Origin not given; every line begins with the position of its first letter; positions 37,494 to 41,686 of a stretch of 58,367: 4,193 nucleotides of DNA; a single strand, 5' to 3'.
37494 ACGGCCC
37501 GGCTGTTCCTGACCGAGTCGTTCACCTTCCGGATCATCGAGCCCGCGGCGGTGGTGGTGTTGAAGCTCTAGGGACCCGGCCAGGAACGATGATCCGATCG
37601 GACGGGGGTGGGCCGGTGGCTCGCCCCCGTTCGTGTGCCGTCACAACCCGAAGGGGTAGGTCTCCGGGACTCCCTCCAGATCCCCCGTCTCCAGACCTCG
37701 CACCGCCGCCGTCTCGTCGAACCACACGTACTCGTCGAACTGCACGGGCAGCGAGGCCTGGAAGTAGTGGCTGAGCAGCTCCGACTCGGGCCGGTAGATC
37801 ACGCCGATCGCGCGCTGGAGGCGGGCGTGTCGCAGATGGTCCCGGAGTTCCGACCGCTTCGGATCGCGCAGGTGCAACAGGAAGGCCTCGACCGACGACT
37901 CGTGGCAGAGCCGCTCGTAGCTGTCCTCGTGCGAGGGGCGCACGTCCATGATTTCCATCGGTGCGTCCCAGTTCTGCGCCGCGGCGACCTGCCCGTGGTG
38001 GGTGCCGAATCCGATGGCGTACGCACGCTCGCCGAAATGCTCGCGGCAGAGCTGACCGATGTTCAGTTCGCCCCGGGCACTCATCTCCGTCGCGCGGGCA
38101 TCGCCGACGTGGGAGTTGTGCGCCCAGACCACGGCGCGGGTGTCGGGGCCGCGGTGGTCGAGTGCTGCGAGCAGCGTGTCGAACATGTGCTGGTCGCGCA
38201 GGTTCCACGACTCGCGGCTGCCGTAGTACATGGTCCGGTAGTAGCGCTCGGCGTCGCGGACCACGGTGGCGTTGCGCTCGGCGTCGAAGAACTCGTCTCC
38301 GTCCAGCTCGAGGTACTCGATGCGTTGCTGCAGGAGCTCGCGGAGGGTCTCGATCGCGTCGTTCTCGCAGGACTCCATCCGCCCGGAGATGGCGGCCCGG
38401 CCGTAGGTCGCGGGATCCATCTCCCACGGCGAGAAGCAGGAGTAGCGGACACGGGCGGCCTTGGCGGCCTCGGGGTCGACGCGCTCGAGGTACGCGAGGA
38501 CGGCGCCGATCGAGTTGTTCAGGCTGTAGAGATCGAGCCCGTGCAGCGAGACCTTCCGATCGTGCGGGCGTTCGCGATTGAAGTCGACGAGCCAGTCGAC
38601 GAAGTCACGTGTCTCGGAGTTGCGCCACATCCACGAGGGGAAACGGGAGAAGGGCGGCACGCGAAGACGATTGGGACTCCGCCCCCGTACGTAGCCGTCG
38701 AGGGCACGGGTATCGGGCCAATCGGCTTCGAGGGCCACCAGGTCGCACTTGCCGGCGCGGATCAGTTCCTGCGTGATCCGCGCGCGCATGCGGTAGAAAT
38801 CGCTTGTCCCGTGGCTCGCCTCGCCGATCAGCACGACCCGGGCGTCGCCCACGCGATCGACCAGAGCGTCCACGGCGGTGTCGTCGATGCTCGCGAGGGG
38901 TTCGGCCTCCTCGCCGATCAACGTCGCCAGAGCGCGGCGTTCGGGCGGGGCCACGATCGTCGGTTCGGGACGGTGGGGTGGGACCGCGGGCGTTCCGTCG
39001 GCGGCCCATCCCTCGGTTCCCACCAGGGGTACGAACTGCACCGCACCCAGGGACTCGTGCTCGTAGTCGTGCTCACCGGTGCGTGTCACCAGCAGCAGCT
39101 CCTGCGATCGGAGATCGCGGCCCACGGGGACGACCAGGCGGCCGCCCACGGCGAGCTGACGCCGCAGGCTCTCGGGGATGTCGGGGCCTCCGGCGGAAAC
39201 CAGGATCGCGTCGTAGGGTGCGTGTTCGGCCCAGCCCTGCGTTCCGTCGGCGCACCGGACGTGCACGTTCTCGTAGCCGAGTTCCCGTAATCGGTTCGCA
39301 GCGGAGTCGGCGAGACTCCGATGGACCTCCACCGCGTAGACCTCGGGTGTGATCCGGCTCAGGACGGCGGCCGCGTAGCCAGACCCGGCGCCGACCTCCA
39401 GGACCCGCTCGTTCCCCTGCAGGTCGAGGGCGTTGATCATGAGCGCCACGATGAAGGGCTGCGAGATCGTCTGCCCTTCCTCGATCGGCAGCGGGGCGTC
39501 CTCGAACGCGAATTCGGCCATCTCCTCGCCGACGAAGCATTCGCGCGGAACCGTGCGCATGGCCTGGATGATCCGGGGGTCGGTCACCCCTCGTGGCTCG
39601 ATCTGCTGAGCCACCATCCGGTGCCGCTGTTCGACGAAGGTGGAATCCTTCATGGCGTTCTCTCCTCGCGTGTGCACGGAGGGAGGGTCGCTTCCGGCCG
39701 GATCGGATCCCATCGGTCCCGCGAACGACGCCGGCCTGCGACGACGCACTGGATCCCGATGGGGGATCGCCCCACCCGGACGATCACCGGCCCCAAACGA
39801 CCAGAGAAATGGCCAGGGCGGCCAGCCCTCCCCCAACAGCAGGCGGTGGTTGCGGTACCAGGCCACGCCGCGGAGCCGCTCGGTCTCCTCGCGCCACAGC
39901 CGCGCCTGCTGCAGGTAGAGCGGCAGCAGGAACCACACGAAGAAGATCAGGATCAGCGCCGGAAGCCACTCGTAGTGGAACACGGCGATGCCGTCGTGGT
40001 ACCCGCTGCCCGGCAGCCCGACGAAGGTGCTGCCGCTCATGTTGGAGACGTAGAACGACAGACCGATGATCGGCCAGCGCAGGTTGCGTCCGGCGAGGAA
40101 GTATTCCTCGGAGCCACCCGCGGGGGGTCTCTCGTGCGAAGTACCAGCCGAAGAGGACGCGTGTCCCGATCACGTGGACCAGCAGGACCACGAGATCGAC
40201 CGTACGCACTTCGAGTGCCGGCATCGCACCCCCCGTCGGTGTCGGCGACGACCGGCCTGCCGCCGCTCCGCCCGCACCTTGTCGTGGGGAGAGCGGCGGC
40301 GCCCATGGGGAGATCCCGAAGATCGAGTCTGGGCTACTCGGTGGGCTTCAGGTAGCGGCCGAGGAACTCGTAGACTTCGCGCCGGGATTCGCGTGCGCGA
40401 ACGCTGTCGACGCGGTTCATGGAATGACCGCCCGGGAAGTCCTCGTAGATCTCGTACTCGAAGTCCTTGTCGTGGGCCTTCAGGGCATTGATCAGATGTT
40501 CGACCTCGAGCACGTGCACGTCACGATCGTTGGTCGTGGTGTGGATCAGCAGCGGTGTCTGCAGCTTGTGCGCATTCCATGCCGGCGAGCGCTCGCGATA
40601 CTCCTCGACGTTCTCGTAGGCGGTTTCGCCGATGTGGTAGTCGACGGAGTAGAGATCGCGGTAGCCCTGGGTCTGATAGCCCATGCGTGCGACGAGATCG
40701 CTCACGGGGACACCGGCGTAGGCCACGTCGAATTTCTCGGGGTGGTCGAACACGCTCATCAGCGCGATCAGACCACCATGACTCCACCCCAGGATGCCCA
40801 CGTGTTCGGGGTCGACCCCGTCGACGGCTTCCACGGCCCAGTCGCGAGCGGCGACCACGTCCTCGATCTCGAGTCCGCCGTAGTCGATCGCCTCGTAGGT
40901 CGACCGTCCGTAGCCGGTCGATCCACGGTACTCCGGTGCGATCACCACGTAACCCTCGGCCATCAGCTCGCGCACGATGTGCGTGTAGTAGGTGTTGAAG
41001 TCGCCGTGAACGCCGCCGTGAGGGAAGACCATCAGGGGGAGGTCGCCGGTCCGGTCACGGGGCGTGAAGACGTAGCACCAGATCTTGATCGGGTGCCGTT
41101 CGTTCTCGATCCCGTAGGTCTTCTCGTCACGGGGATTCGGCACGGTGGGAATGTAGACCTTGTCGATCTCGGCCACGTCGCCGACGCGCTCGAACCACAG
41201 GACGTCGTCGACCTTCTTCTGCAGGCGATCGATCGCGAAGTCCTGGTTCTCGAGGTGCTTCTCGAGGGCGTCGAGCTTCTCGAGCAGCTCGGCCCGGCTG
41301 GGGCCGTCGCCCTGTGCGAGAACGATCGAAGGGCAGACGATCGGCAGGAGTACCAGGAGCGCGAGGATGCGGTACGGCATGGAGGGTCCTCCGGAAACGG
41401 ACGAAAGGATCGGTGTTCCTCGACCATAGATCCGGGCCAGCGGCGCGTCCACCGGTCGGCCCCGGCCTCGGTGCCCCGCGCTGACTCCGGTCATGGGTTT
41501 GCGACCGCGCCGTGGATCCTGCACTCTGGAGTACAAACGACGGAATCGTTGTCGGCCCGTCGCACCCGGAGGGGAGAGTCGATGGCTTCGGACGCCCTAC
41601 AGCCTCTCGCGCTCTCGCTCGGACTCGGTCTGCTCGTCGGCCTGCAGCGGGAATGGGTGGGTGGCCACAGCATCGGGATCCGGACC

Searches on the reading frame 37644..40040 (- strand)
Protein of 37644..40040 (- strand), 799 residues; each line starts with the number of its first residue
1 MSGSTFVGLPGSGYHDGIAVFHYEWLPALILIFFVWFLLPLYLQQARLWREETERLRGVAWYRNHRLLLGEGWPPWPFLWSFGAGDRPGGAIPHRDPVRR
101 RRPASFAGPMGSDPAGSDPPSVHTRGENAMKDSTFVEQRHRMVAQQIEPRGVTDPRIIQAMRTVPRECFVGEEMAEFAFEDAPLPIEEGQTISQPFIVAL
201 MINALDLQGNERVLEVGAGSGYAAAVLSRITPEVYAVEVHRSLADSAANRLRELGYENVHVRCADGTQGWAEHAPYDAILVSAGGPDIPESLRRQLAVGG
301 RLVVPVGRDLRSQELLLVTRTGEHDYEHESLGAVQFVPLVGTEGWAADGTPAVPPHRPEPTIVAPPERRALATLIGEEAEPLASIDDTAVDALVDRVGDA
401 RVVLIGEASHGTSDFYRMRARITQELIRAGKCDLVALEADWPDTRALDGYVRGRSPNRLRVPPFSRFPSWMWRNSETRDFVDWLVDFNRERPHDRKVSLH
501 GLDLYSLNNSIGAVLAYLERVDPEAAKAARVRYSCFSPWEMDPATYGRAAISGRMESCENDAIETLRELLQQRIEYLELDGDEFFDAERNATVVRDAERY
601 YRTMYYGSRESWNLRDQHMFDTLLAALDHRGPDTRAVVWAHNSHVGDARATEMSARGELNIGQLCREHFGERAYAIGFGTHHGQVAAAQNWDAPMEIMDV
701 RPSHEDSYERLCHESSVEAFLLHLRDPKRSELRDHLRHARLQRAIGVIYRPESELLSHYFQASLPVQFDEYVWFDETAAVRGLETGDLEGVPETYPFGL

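Call 15: search_protein_families(library=pfam, proteins=[window:37644-40040:-], max_evalue=0.001)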
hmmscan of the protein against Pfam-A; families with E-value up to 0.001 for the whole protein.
window:37644-40040:- (799 aa): 10 families
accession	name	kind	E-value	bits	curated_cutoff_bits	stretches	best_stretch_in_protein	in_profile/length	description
PF05139.19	Erythro_esteras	-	1.1e-130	436.9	26.4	1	432-777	6-358/358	Erythromycin esterase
PF01135.25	PCMT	-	1.6e-60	204.9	20.3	1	139-343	3-209/210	Protein-L-isoaspartate(D-aspartate) O-methyltransferase (PCMT)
PF13649.12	Methyltransf_25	-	1.6e-06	29.2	27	1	213-282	1-71/97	Methyltransferase domain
PF05175.20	MTS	-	4.2e-05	23.7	23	1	199-311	21-131/170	Methyltransferase small domain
PF00474.23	SSF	-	0.00016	21.1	22.8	1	1-45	22-66/406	Sodium:solute symporter family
PF04187.18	Cofac_haem_bdg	-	0.00037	21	27.7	0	393-454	1-63/213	Haem-binding uptake, Tiki superfamily, ChaN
PF01189.24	Methyltr_RsmB-F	-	0.00042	20.5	27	1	204-283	3-87/199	16S rRNA methyltransferase RsmB/F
PF13847.12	Methyltransf_31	-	0.00058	20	27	1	209-281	3-80/145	Methyltransferase domain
PF02390.23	Methyltransf_4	-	0.00062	19.7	24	0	213-267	5-61/173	Putative methyltransferase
PF00398.26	RrnaAD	-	0.00062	19.4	24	0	195-266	16-85/263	Ribosomal RNA adenine dimethylase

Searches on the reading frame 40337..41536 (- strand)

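Call 15: search_protein_families(library=pfam, proteins=[window:40337-41536:-], max_evalue=0.001)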
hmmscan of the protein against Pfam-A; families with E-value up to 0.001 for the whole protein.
window:40337-41536:- (400 aa): 12 families
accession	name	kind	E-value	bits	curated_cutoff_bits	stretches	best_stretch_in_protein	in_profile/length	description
PF00326.27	Peptidase_S9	-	3.6e-37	128.4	22.6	1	191-397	9-211/213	Prolyl oligopeptidase family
PF20434.5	BD-FAE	-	1.2e-09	38.5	26.8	1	156-351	3-214/215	BD-FAE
PF01738.24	DLH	-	6.2e-09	36.2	21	1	175-374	24-189/217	Dienelactone hydrolase family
PF02129.25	Peptidase_S15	-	9.6e-09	35.7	23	1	156-291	9-141/262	X-Pro dipeptidyl-peptidase (S15 family)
PF12697.13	Abhydrolase_6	-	2.3e-07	32.2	26.3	1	170-287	2-100/217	Alpha/beta hydrolase family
PF12146.15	Hydrolase_4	-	3.1e-07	30.4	27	1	179-270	15-102/239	Serine aminopeptidase, S33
PF00561.26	Abhydrolase_1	-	6.2e-07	29.8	25.8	1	167-270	1-95/245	alpha/beta hydrolase fold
PF07859.19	Abhydrolase_3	-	1.7e-05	25.2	25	1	170-366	2-203/210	alpha/beta hydrolase fold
PF07224.18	Chlorophyllase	-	2.3e-05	23.8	26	1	155-259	32-131/301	Chlorophyllase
PF00135.34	COesterase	-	6.2e-05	22.6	27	1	156-263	90-202/515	Carboxylesterase family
PF03403.19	PAF-AH_p_II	-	7.4e-05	21.9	20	1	155-205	92-137/372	Platelet-activating factor acetylhydrolase, isoform II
PF00756.26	Esterase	-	0.00032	21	22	1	239-355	110-213/251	Putative esterase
